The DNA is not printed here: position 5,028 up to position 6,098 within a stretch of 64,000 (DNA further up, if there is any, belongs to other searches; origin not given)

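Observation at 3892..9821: Split ACAD10/11-type (LvaA/LvaC-like) kinase plus ACAD module behind a PaaK-type ligase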

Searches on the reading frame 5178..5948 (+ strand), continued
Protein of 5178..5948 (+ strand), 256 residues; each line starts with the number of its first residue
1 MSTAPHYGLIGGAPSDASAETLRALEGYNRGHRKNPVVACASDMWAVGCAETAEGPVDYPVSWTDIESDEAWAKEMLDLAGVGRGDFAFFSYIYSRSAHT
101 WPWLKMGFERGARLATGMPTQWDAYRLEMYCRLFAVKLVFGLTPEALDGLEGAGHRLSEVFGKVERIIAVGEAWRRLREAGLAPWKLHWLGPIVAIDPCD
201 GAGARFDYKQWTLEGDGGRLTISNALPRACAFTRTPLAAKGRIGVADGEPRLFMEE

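Call 42: find_related_loci(query=A1, collection=genome_contigs, flank=10000)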
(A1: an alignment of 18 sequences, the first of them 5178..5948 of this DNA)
Query A1 (256 aa) in genome_contigs; peptide patterns used: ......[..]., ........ (x = any residue, [..] = any of these).
126 stretches matched a pattern; 4 encode a relative of the query (tblastn E <= 1e-3); 4 distinct loci.
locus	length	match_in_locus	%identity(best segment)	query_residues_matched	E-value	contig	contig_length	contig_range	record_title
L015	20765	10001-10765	75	1-255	1e-135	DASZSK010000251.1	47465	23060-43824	MAG TPA_asm: Caulobacterales bacterium isolate SMAG_U6048 k141_202039, whole genome shotgun sequence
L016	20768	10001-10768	75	1-256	1e-130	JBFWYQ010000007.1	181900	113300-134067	MAG: Hyphomonadaceae bacterium isolate CA_2019_TPBS_168 NODE_716_length_181900_cov_12.926051_TPBS, whole genome shotgun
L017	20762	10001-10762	73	1-254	3e-128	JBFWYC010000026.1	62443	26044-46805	MAG: Hyphomonadaceae bacterium isolate CA_2019_TPBS_155 NODE_3287_length_62443_cov_6.115187_TPBS, whole genome shotgun s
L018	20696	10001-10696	38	29-253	1e-43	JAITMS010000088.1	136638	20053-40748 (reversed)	MAG: Azonexus sp. isolate Pmx449_bin29 k119_197953, whole genome shotgun sequence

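Call 68: search_solved_structures(query=A3, max_evalue=1)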
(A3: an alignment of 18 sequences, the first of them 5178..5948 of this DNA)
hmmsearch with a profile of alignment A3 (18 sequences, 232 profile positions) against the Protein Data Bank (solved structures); distinct sequences matched with E-value up to 1: 10.
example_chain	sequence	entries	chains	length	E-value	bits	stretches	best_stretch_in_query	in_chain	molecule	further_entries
2p20_A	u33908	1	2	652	0.23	13.8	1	27-89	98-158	Acetyl-coenzyme A synthetase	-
2p2j_A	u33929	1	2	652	0.25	13.7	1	27-89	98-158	Acetyl-coenzyme A synthetase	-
2p2b_A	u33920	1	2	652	0.25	13.7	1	27-89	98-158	Acetyl-coenzyme A synthetase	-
2p2m_A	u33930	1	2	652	0.25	13.7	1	27-89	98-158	Acetyl-coenzyme A synthetase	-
2p2f_A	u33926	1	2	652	0.25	13.7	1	27-89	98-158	Acetyl-coenzyme A synthetase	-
2p2q_A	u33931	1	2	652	0.25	13.7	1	27-89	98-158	Acetyl-coenzyme A synthetase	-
1pg3_A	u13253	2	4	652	0.25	13.7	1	27-89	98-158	acetyl-CoA synthetase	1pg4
5jrh_A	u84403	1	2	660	0.25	13.7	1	27-89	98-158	Acetyl-coenzyme A synthetase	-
6o6e_B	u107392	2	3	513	0.69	12.3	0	37-96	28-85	L-proline--[L-prolyl-carrier protein] ligase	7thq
6q1f_e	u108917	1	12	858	0.75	12.2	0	20-99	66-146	Large structural phosphoprotein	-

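Call 69: search_dna_similar(query=window:5178-5948:+, collection=plasmids, mode=protein, max_evalue=0.00001, max_rows=15)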
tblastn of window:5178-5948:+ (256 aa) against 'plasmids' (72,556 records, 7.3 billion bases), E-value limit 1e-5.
Records with a match: 6; places in all: 6; records where one place covers at least 80% of the query: 2.
Best place of each record, by identity: <60% 6.
By first word of the organism name: Rhodococcus 2; Mycobacterium 1; Novosphingobium 1; Sphingomonas 1; Massilia 1.
By predicted mobility (MOB-suite, as given by PLSDB): mobilizable 3; non-mobilizable 2; conjugative 1.
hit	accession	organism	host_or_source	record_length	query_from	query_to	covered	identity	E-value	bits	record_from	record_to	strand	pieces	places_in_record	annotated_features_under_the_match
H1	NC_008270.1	Rhodococcus jostii RHA1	-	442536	56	254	78%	31.9%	1e-15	84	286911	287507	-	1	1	hypothetical protein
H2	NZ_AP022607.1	Mycobacterium branderi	-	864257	58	244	73%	33.2%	3e-17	88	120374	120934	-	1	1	hypothetical protein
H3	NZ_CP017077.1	Novosphingobium resinovorum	single cell,soil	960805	18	232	84%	27.4%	9e-11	69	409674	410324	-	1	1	hypothetical protein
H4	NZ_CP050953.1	Rhodococcus sp. DMU1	cell culture,activated sludge in our lab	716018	41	248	81%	27.4%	2e-16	85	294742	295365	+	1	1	hypothetical protein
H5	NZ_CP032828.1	Sphingomonas paeninsulae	whole organism,soil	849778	56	237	71%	31.0%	1e-12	75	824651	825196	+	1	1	hypothetical protein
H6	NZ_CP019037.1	Massilia putida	Soil,wolfram mine tailing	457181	106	234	50%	33.1%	3e-7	59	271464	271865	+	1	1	hypothetical protein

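Call 70: get_annotated_region(hit=H1, flank=9000)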
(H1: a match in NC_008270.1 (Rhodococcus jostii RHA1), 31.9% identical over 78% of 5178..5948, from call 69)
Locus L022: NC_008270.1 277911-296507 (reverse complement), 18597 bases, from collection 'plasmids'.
description: Rhodococcus jostii RHA1 plasmid pRHL2, complete sequence
organism: Rhodococcus jostii RHA1 (NCBI taxid 101510)
taxonomy: Bacteria; Actinomycetota; Actinomycetes; Mycobacteriales; Nocardiaceae; Rhodococcus; Rhodococcus jostii; Rhodococcus jostii RHA1
host: -; source: -; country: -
typing (MOB-suite, as given by PLSDB): mobilizable; relaxase MOBP
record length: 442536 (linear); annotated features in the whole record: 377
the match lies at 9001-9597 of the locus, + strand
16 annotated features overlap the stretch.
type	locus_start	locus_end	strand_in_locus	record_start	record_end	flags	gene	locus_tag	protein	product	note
CDS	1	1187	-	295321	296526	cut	-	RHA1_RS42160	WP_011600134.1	amidohydrolase family protein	-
CDS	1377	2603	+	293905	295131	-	-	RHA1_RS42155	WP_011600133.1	acyl-CoA dehydrogenase family protein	-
CDS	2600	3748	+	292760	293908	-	-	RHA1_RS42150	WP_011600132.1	acyl-CoA dehydrogenase family protein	-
CDS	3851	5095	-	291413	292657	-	-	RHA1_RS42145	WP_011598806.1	IS256 family transposase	-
CDS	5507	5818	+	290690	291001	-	-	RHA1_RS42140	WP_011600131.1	cytochrome P453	-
CDS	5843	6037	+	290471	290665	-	-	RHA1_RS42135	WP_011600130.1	ferredoxin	-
CDS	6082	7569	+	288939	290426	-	-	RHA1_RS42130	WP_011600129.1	aldehyde dehydrogenase family protein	-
CDS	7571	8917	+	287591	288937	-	-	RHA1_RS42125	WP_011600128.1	phenylacetate--CoA ligase family protein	-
CDS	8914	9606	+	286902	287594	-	-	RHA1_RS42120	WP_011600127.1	hypothetical protein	-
CDS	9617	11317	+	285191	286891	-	-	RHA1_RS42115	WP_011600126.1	AMP-binding protein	-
CDS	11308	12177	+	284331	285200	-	-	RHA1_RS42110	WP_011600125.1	SDR family NAD(P)-dependent oxidoreductase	-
CDS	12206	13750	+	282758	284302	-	-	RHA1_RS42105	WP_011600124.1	AMP-binding protein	-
CDS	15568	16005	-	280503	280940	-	-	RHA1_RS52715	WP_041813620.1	hypothetical protein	-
CDS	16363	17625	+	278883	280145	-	-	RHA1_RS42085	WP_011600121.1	D-arabinono-1,4-lactone oxidase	-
CDS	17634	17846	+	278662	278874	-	-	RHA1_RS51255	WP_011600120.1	Zn-binding dehydrogenase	-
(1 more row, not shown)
